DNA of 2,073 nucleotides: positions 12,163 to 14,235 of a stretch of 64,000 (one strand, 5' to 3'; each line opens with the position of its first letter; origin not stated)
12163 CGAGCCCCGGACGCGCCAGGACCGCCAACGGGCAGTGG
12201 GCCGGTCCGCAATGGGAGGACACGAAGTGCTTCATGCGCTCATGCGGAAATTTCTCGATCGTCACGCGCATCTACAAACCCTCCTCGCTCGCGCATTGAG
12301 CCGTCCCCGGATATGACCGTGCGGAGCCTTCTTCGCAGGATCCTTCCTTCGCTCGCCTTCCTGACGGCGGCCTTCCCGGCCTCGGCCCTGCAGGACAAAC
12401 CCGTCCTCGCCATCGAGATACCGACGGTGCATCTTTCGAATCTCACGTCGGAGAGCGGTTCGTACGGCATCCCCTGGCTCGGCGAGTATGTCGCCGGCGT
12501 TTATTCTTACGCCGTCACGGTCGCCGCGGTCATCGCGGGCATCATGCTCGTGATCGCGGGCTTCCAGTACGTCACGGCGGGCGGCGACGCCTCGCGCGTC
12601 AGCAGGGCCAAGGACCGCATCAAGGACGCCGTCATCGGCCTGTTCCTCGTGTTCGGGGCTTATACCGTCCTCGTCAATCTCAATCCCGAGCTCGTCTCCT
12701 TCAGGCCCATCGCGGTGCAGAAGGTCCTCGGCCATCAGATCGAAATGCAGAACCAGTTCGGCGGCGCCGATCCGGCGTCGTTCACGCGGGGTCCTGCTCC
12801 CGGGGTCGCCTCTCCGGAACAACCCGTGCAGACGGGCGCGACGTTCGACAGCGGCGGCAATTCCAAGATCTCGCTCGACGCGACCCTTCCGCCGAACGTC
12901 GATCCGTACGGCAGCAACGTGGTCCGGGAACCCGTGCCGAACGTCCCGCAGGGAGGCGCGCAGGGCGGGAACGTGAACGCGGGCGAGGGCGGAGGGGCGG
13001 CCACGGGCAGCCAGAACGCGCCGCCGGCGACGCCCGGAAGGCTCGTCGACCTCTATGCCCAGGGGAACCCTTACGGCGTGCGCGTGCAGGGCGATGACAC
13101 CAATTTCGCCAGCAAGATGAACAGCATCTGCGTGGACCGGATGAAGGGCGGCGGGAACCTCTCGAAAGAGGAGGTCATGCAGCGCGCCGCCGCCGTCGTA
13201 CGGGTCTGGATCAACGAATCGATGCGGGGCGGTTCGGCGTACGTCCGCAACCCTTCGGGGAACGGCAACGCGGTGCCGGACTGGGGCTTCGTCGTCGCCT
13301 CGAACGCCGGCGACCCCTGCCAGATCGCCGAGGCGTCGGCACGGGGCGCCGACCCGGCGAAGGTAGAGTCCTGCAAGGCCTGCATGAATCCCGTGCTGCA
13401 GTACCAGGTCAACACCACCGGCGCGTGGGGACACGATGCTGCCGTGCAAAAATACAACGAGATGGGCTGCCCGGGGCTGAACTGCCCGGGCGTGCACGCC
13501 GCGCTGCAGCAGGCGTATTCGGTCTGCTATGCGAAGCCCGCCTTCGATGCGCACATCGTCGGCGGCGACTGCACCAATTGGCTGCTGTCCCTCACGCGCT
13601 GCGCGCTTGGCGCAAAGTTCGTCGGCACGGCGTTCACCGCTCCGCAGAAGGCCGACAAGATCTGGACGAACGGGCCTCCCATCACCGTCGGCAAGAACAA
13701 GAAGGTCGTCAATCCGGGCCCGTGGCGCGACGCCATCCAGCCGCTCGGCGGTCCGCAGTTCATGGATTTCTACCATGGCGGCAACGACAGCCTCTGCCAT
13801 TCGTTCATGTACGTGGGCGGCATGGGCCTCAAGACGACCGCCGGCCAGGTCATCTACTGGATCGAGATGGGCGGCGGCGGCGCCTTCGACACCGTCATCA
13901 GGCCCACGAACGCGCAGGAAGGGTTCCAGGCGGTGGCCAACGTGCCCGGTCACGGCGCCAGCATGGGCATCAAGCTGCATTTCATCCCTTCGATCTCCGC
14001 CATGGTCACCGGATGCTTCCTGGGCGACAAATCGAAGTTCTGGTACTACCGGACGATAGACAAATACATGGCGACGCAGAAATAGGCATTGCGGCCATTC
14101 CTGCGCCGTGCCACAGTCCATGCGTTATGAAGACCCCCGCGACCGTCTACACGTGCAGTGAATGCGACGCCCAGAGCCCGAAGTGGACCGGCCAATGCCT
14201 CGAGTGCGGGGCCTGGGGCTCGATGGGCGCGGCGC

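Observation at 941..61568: Genome-wide family of gene-boundary hairpins whose arms are tandem 7-nt (sometimes 8-nt) units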

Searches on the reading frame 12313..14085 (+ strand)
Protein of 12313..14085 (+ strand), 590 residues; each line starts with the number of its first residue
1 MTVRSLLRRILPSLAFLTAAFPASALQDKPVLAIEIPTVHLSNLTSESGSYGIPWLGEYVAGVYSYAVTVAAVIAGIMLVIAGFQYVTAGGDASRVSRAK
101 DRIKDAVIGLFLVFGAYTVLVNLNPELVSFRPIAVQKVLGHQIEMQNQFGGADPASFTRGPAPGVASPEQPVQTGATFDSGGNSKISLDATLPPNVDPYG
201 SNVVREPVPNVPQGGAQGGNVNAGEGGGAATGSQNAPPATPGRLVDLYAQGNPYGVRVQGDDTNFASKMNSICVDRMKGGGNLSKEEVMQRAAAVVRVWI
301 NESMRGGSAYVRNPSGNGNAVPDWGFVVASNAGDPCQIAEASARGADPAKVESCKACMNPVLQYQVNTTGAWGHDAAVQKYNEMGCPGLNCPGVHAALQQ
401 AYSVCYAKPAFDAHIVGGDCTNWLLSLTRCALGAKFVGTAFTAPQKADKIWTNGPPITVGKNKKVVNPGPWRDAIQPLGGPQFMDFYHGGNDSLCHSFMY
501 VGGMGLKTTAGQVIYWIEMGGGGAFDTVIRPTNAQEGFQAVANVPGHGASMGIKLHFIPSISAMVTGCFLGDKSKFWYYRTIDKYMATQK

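Call 49: search_protein_families(library=pfam, proteins=[window:12313-14085:+])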
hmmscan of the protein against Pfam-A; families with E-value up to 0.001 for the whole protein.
window:12313-14085:+ (590 aa): 1 family
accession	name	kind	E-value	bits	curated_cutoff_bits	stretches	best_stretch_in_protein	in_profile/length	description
PF18895.5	T4SS_pilin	-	8.1e-09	35.9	26.6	1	62-120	11-68/71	Type IV secretion system pilin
